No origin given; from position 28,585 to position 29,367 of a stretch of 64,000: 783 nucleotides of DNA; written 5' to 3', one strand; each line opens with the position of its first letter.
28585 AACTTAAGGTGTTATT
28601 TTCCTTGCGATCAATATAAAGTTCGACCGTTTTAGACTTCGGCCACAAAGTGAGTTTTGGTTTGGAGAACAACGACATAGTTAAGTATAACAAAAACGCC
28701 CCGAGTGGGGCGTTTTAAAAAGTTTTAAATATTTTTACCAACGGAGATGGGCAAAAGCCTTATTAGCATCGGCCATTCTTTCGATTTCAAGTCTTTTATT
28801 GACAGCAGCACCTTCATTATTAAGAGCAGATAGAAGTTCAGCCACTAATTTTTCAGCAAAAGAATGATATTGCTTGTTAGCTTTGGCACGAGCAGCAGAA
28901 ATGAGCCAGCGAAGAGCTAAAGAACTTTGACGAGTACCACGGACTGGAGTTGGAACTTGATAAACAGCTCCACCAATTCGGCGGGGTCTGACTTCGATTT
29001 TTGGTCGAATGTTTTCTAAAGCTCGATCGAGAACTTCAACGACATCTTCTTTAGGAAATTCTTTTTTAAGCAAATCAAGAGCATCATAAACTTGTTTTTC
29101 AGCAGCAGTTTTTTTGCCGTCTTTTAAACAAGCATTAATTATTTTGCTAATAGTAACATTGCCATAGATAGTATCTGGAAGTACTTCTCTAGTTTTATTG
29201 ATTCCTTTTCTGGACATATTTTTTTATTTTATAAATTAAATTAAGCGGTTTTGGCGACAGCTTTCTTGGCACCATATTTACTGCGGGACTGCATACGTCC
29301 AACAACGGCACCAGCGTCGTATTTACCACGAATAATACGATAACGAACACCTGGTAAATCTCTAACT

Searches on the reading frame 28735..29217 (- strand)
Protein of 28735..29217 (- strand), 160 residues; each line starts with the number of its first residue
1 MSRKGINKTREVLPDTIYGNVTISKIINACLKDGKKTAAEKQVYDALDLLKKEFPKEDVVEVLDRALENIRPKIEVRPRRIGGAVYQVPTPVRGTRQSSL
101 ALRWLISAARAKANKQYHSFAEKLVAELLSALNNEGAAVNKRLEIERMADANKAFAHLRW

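Call 13: find_related_loci(query=window:28735-29217:-, collection=genome_contigs, flank=10000)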
Query window:28735-29217:- (160 aa) in genome_contigs; peptide patterns used: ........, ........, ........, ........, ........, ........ (x = any residue, [..] = any of these).
600 stretches matched a pattern (row limit reached: there are more); 577 encode a relative of the query (tblastn E <= 1e-3); the best 80 are kept; 80 distinct loci.
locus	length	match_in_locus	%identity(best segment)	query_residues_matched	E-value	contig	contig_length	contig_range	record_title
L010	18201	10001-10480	88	1-160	5e-95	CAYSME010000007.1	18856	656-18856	MAG TPA_asm: uncultured Gammaproteobacteria bacterium isolate SRP192927_co6_55 genome assembly, contig: NODE_6451_length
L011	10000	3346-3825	64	1-160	1e-72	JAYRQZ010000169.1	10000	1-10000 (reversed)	MAG: Candidatus Woesebacteria bacterium isolate XM1_ASGE3bin.17 k141_987869, whole genome shotgun sequence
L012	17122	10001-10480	67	1-160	7e-72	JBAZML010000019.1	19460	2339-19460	MAG: Candidatus Shapirobacteria bacterium isolate SO_2017_LW4_41 scaffold_5572_c1_LW137-91_2017, whole genome shotgun se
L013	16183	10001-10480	66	1-160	7e-70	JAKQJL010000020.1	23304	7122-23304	MAG: bacterium isolate USDV_maxbin.049 k141_771135, whole genome shotgun sequence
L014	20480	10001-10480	67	1-160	3e-67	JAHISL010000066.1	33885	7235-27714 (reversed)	MAG: Patescibacteria group bacterium isolate MM_PC_MetaG.mb.172 MM_PC_MetaG.mb.172_k141_1017868, whole genome shotgun se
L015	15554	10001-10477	54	1-160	6e-54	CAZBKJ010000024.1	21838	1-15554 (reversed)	MAG TPA_asm: uncultured Pseudomonadales bacterium isolate SRP286056_co1_272 genome assembly, contig: NODE_2799_length_21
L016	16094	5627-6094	53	7-160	1e-53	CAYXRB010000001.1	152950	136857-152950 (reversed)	MAG TPA_asm: uncultured Pseudomonadales bacterium isolate SRP239243_co2_211 genome assembly, contig: NODE_64_length_1529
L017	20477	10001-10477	53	1-160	3e-53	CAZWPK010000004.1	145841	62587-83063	MAG TPA_asm: uncultured Pseudomonadales bacterium isolate binchicken_co347_42 genome assembly, contig: NODE_68_length_14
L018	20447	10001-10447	54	10-160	1e-51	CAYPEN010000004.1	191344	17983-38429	MAG TPA_asm: uncultured Gammaproteobacteria bacterium isolate SRP263991_co5_217 genome assembly, contig: NODE_112_length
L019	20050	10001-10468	48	1-159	6e-51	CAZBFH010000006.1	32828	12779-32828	MAG TPA_asm: uncultured Gammaproteobacteria bacterium isolate SRP342105_co2_162 genome assembly, contig: NODE_1339_lengt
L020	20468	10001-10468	52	1-160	4e-49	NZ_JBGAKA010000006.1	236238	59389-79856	MAG: Reyranella sp. isolate MAG_MBR_H10.79 MBRH10-79_opera_contig_221, whole genome shotgun sequence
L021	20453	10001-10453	50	9-160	4e-49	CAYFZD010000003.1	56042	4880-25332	MAG TPA_asm: uncultured Pseudomonadales bacterium isolate ERP113451_co1_113 genome assembly, contig: NODE_425_length_560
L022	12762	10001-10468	51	1-160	7e-49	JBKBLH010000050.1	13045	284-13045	MAG: Reyranella sp. isolate 21H_026.bin.69 NODE_3891_length_13045_cov_4.795574, whole genome shotgun sequence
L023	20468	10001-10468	51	1-160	2e-48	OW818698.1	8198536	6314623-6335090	metagenome genome assembly, chromosome: 1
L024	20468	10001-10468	51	1-160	3e-48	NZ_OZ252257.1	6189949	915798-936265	MAG: Reyranella sp. isolate 8febbdbb-4aae-4c5c-8ec1-14a8609df2e4 chromosome 1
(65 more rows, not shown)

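Call 22: search_protein_families(library=pfam, proteins=[L014:10528-10962:+, L014:15479-16375:-, L014:16702-17457:-, L014:17441-18178:-, L014:18137-20200:+, L012:14494-15891:+, L012:16111-16713:-, L013:11853-12560:+], max_evalue=0.01)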
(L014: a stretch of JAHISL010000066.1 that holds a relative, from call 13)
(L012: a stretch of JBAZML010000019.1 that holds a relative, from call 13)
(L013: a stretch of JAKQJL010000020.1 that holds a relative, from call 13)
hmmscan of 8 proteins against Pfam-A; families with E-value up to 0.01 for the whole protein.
L014:10528-10962:+ (144 aa): 1 family
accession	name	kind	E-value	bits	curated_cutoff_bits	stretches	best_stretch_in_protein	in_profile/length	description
PF02518.31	HATPase_c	-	0.00012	22.9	26.4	1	40-134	5-97/111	Histidine kinase-, DNA gyrase B-, and HSP90-like ATPase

L014:15479-16375:- (298 aa): 0 families

L014:16702-17457:- (251 aa): 0 families

L014:17441-18178:- (245 aa): 0 families

L014:18137-20200:+ (687 aa): 0 families

L012:14494-15891:+ (465 aa): 0 families

L012:16111-16713:- (200 aa): 0 families

L013:11853-12560:+ (235 aa): 2 families
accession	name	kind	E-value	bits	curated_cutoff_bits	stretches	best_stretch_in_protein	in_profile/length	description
PF00483.29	NTP_transferase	-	5.6e-62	209.9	21.2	1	2-232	1-243/245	Nucleotidyl transferase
PF12804.13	NTP_transf_3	-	3.4e-08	34.3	27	1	3-117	1-105/160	MobA-like NTP transferase domain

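Call 65: search_protein_families(library=pfam, proteins=[L019:10521-11411:+, L019:11513-12067:+, L021:11302-12402:-, L021:10528-10911:-, L018:10914-11336:-, L018:11396-12013:-, L018:12079-12624:+, L018:12596-13246:+, L018:13300-14184:+, L018:14567-15232:+], max_evalue=0.001)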
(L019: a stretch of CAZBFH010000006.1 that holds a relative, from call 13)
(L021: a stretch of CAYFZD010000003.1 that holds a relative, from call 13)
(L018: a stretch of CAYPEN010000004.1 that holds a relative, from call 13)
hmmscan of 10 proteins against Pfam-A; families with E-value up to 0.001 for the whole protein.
L019:10521-11411:+ (296 aa): 0 families

L019:11513-12067:+ (184 aa): 1 family
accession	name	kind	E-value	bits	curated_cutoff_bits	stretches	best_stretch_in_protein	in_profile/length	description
PF13376.11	OmdA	-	3.9e-10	40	25.6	1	120-176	6-59/60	Bacteriocin-protection, YdeI or OmpD-Associated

L021:11302-12402:- (366 aa): 1 family
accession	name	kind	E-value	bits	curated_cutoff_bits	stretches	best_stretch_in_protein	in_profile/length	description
PF01702.25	TGT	-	3.1e-84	283.5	26.3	1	20-360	13-334/357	Queuine tRNA-ribosyltransferase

L021:10528-10911:- (127 aa): 0 families

L018:10914-11336:- (140 aa): 0 families

L018:11396-12013:- (205 aa): 0 families

L018:12079-12624:+ (181 aa): 5 families
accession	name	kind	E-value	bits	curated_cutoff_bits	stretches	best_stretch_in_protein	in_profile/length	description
PF04542.20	Sigma70_r2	-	1.8e-14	53.7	24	1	22-90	1-69/71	Sigma-70 region 2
PF08281.18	Sigma70_r4_2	-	9.6e-11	41.6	25.7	1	118-169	3-54/54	Sigma-70, region 4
PF04545.22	Sigma70_r4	-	4.7e-10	39.3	24.1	1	122-170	1-49/50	Sigma-70, region 4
PF07638.17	Sigma70_ECF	-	1.6e-07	31.8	21.1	1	7-156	7-166/185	ECF sigma factor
PF12645.13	HTH_16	-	0.0008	19.9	22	0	7-55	3-60/65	Helix-turn-helix domain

L018:12596-13246:+ (216 aa): 0 families

L018:13300-14184:+ (294 aa): 0 families

L018:14567-15232:+ (221 aa): 2 families
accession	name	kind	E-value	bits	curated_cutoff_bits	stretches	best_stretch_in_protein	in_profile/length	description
PF13483.12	Lactamase_B_3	-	1.8e-28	99.9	24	1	3-189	1-160/160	Beta-lactamase superfamily domain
PF12706.13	Lactamase_B_2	-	3.3e-23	82.8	27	1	31-190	20-200/200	Beta-lactamase superfamily domain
